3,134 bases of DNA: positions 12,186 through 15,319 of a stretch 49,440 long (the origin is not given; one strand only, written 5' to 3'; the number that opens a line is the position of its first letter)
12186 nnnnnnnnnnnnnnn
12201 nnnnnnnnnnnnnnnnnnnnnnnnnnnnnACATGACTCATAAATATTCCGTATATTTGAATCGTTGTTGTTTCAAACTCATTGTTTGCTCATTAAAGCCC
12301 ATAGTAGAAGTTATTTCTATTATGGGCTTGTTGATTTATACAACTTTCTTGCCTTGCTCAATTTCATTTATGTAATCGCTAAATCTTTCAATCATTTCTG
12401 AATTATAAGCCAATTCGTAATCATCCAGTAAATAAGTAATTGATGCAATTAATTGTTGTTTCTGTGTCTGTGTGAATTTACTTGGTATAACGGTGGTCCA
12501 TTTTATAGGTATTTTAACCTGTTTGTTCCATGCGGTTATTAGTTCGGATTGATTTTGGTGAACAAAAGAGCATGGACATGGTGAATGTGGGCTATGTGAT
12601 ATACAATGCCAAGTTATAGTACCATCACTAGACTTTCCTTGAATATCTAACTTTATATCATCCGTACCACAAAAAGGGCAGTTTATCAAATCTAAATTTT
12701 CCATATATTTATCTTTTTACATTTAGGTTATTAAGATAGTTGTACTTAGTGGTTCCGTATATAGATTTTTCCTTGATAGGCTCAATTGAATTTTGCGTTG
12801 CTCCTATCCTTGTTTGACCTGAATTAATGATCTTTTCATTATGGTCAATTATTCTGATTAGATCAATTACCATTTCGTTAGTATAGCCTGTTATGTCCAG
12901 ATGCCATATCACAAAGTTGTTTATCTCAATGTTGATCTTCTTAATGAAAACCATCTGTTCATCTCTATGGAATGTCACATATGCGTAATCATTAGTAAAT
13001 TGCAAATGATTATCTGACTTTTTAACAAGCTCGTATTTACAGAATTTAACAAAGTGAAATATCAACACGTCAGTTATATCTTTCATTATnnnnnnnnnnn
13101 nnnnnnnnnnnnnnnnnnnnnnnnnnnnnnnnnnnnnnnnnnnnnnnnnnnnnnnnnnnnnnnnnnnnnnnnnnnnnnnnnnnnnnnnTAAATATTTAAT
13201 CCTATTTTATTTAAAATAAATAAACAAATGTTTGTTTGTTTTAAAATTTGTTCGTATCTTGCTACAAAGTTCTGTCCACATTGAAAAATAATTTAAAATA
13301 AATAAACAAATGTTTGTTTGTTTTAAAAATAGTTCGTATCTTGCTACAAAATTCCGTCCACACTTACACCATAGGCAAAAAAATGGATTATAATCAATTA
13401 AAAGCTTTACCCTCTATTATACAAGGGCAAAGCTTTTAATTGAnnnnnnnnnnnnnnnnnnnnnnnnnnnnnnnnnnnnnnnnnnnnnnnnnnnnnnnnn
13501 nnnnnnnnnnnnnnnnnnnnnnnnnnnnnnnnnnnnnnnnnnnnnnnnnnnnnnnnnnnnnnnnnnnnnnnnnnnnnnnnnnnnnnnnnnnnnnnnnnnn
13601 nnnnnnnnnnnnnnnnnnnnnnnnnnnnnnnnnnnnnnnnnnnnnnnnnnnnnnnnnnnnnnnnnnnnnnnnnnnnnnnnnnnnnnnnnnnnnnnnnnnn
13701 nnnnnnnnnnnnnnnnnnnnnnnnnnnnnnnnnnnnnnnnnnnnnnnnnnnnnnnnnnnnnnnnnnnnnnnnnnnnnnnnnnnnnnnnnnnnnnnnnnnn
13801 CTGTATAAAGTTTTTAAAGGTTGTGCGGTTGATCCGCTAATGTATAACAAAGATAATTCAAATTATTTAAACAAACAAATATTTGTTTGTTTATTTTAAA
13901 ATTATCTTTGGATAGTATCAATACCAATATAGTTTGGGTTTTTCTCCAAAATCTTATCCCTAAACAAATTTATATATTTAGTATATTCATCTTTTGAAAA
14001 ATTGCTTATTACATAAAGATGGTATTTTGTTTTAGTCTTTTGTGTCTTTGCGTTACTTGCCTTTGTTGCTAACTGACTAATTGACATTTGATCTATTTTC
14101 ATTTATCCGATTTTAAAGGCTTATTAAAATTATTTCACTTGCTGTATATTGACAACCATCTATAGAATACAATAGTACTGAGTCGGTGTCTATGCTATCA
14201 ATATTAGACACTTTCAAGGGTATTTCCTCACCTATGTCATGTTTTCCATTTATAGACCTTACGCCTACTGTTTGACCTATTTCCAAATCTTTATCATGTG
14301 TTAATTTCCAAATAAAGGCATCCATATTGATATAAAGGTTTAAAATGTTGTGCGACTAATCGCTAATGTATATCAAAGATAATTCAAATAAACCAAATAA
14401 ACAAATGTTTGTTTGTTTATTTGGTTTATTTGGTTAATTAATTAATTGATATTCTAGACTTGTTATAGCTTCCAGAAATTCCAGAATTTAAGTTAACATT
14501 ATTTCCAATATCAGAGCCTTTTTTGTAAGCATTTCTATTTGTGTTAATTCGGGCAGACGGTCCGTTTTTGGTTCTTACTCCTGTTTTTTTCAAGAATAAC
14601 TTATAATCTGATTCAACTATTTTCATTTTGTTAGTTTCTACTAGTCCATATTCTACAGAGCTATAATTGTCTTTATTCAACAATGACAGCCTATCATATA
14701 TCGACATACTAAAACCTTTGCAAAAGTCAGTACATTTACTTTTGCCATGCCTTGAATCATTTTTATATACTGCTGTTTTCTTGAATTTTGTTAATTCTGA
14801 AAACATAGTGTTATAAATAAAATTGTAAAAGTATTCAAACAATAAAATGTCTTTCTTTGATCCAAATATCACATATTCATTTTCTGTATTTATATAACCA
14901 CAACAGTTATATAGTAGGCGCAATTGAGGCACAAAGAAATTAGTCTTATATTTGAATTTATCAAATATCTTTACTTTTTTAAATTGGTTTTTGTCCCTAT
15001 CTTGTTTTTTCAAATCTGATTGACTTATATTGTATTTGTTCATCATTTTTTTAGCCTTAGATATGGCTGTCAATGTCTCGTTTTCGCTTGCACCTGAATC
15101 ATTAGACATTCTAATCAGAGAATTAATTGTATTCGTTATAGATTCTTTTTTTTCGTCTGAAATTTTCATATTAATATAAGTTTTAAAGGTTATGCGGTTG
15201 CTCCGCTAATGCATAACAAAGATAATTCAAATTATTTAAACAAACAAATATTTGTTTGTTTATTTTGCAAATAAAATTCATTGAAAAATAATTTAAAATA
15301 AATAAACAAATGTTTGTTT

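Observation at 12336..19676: Insulated accessory island with Lar-like, DUF2786-like and DUF3560-like genes: candidate anti-defence / early-takeover locus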

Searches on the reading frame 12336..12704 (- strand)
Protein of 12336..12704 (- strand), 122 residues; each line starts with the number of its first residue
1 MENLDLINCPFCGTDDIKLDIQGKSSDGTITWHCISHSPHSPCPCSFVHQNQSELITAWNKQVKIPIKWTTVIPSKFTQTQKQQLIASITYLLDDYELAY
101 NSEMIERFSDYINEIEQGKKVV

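Call 4: search_protein_families(library=pfam, max_evalue=0.1, proteins=[window:12336-12704:-])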
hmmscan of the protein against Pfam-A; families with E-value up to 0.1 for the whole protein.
window:12336-12704:- (122 aa): 1 family
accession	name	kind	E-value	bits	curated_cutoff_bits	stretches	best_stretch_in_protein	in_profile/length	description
PF14354.12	Lar_restr_allev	-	0.00013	22.5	28.6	1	6-61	3-56/58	Restriction alleviation protein Lar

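Call 5: search_protein_families(library=phrogs, max_evalue=0.01, proteins=[window:12336-12704:-])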
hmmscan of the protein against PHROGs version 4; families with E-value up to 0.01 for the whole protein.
window:12336-12704:- (122 aa): 1 family
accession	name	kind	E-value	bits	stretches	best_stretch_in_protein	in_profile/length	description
phrog_599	-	moron, auxiliary metabolic gene and host takeover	0.00011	23.4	1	4-73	72-137/262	Lar-like restriction alleviation protein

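Call 52: search_solved_structures(query=window:12336-12704:-, max_evalue=1)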
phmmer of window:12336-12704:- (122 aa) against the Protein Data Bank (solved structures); distinct sequences matched with E-value up to 1: 4.
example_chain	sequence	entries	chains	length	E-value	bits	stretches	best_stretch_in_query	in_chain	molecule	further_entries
5t5i_B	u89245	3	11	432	0.59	13.4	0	2-39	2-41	Tungsten formylmethanofuran dehydrogenase subunit B | Tungsten formylmethanofuran dehydrogenase subunit fwdB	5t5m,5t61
4s1s_H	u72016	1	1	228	0.83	13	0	18-78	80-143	Fab of VRC01-lineage antibody,45-VRC01.H5.F-185917 heavy chain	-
5it2_L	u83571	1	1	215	0.96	12.8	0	23-85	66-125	light chain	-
6z1p_BI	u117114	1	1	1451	0.97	12.7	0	77-115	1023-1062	Enoyl-CoA hydratase/isomerase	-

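Call 53: search_protein_families(library=ncbifam, max_evalue=0.01, proteins=[window:12336-12704:-])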
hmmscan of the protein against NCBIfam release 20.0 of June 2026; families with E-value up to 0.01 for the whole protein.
window:12336-12704:- (122 aa): 1 family
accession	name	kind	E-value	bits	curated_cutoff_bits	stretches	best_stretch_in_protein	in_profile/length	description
TIGR03655.1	anti_R_Lar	subfamily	0.0002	21.6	39.6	1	7-61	2-53/55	Lar family restriction alleviation protein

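Call 54: search_protein_families(library=padloc, max_evalue=0.01, proteins=[window:12336-12704:-])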
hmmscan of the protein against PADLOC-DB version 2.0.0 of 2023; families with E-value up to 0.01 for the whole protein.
window:12336-12704:- (122 aa): 0 families

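Call 82: search_dna_similar(query=window:12336-12704:-, collection=phages, mode=protein, max_rows=25, max_evalue=0.001)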
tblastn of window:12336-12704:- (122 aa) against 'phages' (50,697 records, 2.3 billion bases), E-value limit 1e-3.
No match.

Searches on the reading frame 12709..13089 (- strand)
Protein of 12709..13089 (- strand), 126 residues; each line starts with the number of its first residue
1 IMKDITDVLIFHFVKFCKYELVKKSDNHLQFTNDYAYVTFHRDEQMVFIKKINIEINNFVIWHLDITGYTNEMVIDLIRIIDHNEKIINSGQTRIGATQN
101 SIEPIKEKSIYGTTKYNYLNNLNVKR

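Call 53: search_protein_families(library=ncbifam, max_evalue=0.01, proteins=[window:12709-13089:-])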
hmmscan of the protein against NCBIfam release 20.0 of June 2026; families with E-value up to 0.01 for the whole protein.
window:12709-13089:- (126 aa): 0 families

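Call 54: search_protein_families(library=padloc, max_evalue=0.01, proteins=[window:12709-13089:-])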
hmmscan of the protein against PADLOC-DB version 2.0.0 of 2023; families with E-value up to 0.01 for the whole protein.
window:12709-13089:- (126 aa): 0 families

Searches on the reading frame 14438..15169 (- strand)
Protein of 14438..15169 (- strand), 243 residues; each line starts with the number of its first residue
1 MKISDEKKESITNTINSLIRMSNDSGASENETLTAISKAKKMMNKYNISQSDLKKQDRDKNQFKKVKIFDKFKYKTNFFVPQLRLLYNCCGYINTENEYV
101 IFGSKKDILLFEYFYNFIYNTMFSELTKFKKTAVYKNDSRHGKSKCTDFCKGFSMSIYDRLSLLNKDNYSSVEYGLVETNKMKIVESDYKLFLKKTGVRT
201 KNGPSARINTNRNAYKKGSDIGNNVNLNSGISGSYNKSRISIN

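Call 4: search_protein_families(library=pfam, max_evalue=0.1, proteins=[window:14438-15169:-])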
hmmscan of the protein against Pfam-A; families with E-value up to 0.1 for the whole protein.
window:14438-15169:- (243 aa): 2 families
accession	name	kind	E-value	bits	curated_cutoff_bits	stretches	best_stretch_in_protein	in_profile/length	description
PF23771.1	DUF7168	-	1.9e-08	34.5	25.5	1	87-164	35-111/140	Domain of unknown function (DUF7168)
PF10979.13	DUF2786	-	4.9e-07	30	23.9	1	12-50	3-40/40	Protein of unknown function (DUF2786)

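Call 5: search_protein_families(library=phrogs, max_evalue=0.01, proteins=[window:14438-15169:-])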
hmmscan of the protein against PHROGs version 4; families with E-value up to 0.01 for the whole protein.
window:14438-15169:- (243 aa): 1 family
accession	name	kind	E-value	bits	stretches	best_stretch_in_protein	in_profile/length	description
phrog_421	-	unknown function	4.3e-30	105.9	1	5-237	3-236/241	unknown function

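Call 51: search_solved_structures(query=window:14438-15169:-, max_evalue=1)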
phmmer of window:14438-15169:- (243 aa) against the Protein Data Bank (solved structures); distinct sequences matched with E-value up to 1: 0.

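Call 53: search_protein_families(library=ncbifam, max_evalue=0.01, proteins=[window:14438-15169:-])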
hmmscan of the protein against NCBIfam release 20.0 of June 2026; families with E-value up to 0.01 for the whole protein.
window:14438-15169:- (243 aa): 0 families

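Call 54: search_protein_families(library=padloc, max_evalue=0.01, proteins=[window:14438-15169:-])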
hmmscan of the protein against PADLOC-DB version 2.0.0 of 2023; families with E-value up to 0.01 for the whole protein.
window:14438-15169:- (243 aa): 0 families

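Call 79: find_homologous_proteins(query=window:14438-15169:-, max_evalue=0.00001)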
Query window:14438-15169:- (243 aa): 1 proteins with E <= 0.00001 among 197 candidates.
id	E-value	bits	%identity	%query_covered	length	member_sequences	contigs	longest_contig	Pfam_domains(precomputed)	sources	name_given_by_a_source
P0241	3.8e-151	519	100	100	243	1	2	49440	PF23771.2,PF10979.14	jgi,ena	-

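Call 81: search_dna_similar(query=window:14438-15169:-, collection=phages, mode=protein, max_rows=25, max_evalue=0.001)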
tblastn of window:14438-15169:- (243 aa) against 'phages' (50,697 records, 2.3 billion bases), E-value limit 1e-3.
Records with a match: 10; places in all: 10; records where one place covers at least 80% of the query: 9.
Best place of each record, by identity: <60% 10.
By first word of the organism name: Sinorhizobium 7; Bacteriophage 1; Microcystis 1; Flavobacterium 1.
By host as written in the record: Sinorhizobium meliloti 7; - 1; Microcystis elabens 1; Flavobacterium sp. B330 1.
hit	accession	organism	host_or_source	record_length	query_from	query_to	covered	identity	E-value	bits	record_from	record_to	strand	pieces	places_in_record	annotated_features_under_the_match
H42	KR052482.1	Sinorhizobium phage phiN3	Sinorhizobium meliloti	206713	11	240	95%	26.1%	8e-6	52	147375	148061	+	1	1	hypothetical protein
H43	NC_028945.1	Sinorhizobium phage phiN3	Sinorhizobium meliloti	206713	11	240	95%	26.1%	8e-6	52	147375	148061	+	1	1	hypothetical protein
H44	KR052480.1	Sinorhizobium phage phiM7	Sinorhizobium meliloti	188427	9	240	95%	25.4%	6e-5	49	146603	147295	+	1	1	hypothetical protein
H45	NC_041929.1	Sinorhizobium phage phiM7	Sinorhizobium meliloti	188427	9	240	95%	25.4%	6e-5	49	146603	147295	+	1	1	hypothetical protein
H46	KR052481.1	Sinorhizobium phage phiM19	Sinorhizobium meliloti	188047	11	240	95%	25.6%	3e-5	50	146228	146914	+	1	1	hypothetical protein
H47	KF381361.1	Sinorhizobium phage phiM12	Sinorhizobium meliloti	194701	11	240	95%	25.6%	3e-5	50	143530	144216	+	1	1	hypothetical protein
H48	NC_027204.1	Sinorhizobium phage phiM12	Sinorhizobium meliloti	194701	11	240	95%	25.6%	3e-5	50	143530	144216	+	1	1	hypothetical protein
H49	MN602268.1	Bacteriophage DSS3_MAL1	-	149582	7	233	93%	23.1%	8e-8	58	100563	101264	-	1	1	hypothetical protein (x2)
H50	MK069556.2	Microcystis phage Me-ZS1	Microcystis elabens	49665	9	238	95%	22.5%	7e-4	46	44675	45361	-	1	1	hypothetical protein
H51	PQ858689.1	Flavobacterium phage MaF61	Flavobacterium sp. B330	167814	2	110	45%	28.3%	4e-6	53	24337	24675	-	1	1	hypothetical protein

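Call 94: search_protein_representatives(protein=window:14438-15169:-)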
Query: 243 residues. Proteins with E-value up to 0.001 (for the whole library): 755; up to 1e-10: 118; up to 1e-30: 1. The best 150 are listed.
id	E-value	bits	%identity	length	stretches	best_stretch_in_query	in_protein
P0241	1.2e-151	519.3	100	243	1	1-243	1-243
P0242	4.6e-23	98.8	34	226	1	23-235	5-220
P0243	6.6e-20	88.5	31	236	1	11-239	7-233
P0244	9.3e-20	88.0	36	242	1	7-242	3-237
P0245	1.3e-19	87.6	29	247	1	4-242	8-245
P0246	1.6e-19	87.3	34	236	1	9-238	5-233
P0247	4.8e-19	85.7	32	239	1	10-232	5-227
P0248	8.0e-19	85.0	32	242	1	8-234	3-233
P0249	8.3e-19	84.9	31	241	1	7-234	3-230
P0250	1.1e-18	84.5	30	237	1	7-236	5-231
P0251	2.0e-18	83.6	35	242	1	8-237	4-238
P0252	1.0e-17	81.4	29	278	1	4-235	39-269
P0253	2.1e-17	80.4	32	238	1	7-234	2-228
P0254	3.6e-17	79.6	30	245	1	4-238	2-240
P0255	4.1e-17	79.4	29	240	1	5-241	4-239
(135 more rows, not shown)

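Call 97: search_solved_structures(query=A4, max_evalue=1)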
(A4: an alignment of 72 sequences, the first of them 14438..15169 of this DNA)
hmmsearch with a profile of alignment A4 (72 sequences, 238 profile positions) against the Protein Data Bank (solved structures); distinct sequences matched with E-value up to 1: 1.
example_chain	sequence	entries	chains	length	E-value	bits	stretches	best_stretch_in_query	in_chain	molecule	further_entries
7qve_r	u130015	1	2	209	0.044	16.4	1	55-141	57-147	Proteasome subunit beta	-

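Call 99: get_annotated_region(hit=H50, flank=5000)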
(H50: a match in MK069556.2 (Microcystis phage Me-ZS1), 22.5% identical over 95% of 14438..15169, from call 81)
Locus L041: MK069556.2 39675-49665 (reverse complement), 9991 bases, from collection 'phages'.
description: Microcystis phage Me-ZS1, complete genome.
organism: Microcystis phage Me-ZS1 (NCBI taxid 2483660)
taxonomy: Viruses; Duplodnaviria; Heunggongvirae; Uroviricota; Caudoviricetes
host: Microcystis elabens; source: -; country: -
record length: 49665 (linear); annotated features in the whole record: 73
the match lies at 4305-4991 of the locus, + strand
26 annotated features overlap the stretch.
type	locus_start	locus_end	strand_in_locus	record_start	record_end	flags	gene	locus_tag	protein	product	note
CDS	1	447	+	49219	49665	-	-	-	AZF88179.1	holliday junction resolvase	Holliday junction resolvases (HJRs)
CDS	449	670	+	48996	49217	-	-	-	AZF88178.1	hypothetical protein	-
CDS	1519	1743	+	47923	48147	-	-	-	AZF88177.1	hypothetical protein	-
CDS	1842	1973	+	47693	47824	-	-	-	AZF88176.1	hypothetical protein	-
CDS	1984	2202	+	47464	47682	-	-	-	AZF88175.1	hypothetical protein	-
CDS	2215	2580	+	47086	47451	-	-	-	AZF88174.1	hypothetical protein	-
CDS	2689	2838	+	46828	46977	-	-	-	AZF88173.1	hypothetical protein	-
CDS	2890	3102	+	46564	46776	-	-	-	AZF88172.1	hypothetical protein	-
CDS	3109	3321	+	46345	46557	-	-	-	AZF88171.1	hypothetical protein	-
CDS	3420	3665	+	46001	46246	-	-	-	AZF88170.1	hypothetical protein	-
CDS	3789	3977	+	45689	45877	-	-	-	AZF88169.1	hypothetical protein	-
CDS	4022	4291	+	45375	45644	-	-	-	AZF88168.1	hypothetical protein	-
CDS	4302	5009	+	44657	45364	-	-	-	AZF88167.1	hypothetical protein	BcepGomrgp58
CDS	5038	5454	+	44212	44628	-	-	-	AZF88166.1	hypothetical protein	-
CDS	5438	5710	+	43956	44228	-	-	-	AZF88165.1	hypothetical protein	-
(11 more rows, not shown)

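Call 106: predict_structure(alignment_id=A4)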
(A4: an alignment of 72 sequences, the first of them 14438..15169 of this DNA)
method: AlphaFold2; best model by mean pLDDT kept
length: 243 residues; sequences in the alignment: 72
mean_pLDDT: 86.3   pTM: 0.75
mean pLDDT of the five models: 86.3, 84.9, 84.9, 84.0, 82.4
residues with pLDDT >= 90: 137; 70-90: 75; 50-70: 23; < 50: 8
segments of 3 or more residues with pLDDT < 50: 238-243
pLDDT, mean of each block of 10 residues (from residue 1): 91 89 75 84 88 70 80 87 95 91 91 92 96 98 96 97 90 64 93 94 85 97 89 50 42
secondary structure, 60 per line:
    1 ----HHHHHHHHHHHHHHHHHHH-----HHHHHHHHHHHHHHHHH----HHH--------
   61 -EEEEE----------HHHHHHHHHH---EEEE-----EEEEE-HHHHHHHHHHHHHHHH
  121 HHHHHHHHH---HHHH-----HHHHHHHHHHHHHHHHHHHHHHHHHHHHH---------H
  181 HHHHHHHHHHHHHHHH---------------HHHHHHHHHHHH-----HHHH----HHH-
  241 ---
elements in order: H5-23 H29-45 E62-66 H77-86 E90-93 E99-103 H105-129 H133-136 H142-170 H180-196 H212-223 H229-232

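Call 109: fold_search(model_id=the predicted structure, library=pdb)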
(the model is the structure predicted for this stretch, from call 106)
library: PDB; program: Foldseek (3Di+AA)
matches with E <= 10: 124; with E <= 0.001: 0
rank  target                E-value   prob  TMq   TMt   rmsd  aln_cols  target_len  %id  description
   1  7mq8_NY               5.4e-01  0.14  0.18  0.16  39.5       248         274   12  Cryo-EM structure of the human SSU processome, state pre-A1 (released 2021-09-22)
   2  7vpx_D                5.7e-01  0.44  0.19  0.33  11.0       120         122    8  The cryo-EM structure of the human pre-A complex (released 2023-05-03)
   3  5jpq_g                6.3e-01  0.54  0.21  0.28  11.5       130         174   12  Cryo-EM structure of the 90S pre-ribosome (released 2016-07-27)
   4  9n6v_NK               7.3e-01  0.18  0.22  0.21  37.1       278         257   11  SSU processome maturation and disassembly, State A (released 2025-11-05)
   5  7a6h_O                8.0e-01  0.05  0.11  0.06  26.6       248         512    8  Cryo-EM structure of human apo RNA Polymerase III (released 2021-02-03)
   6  9g33_JO               8.4e-01  0.33  0.21  0.27  12.6       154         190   16  Stalled 90S - Utp23-Krr1-deltaC3 (released 2025-06-18)
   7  4qmf_D                1.3e+00  0.21  0.22  0.28  12.0       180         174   12  Structure of the Krr1 and Faf1 complex from Saccharomyces cerevisiae (released 2014-07-09)
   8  7mqa_SW               1.4e+00  0.16  0.20  0.24  12.5       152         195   10  Cryo-EM structure of the human SSU processome, state post-A1 (released 2021-09-22)
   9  6zqc_JO               1.4e+00  0.08  0.17  0.18  31.8       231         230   12  Cryo-EM structure of the 90S pre-ribosome from Saccharomyces cerevisiae, state Pre-A1 (released 2020-09-23)
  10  3vti_A                1.5e+00  0.28  0.15  0.06   3.9        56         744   28  Crystal structure of HypE-HypF complex (released 2012-07-04)
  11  9g25_H                1.6e+00  0.77  0.20  0.21   2.6        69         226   16  snR30 snoRNP - State 1 - Utp23-Krr1-deltaC3 (released 2025-06-18)
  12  1tua                  1.6e+00  0.14  0.19  0.24  15.4       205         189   10  1.5 A Crystal Structure of a Protein of Unknown Function APE0754 from Aeropyrum pernix (released 2004-08-17)
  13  6g18_x                1.8e+00  0.13  0.20  0.25  13.2       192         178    8  Cryo-EM structure of a late human pre-40S ribosomal subunit - State C (released 2018-06-06)
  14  6q3v                  2.4e+00  0.12  0.19  0.24   9.3       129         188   12  Crystal structure of Human N4BP1 KH domains (released 2019-12-25)
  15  3fd2_A                2.4e+00  0.02  0.10  0.09  18.7       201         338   13  Crystal structure of mMsoI/DNA complex with calcium (released 2009-06-30)
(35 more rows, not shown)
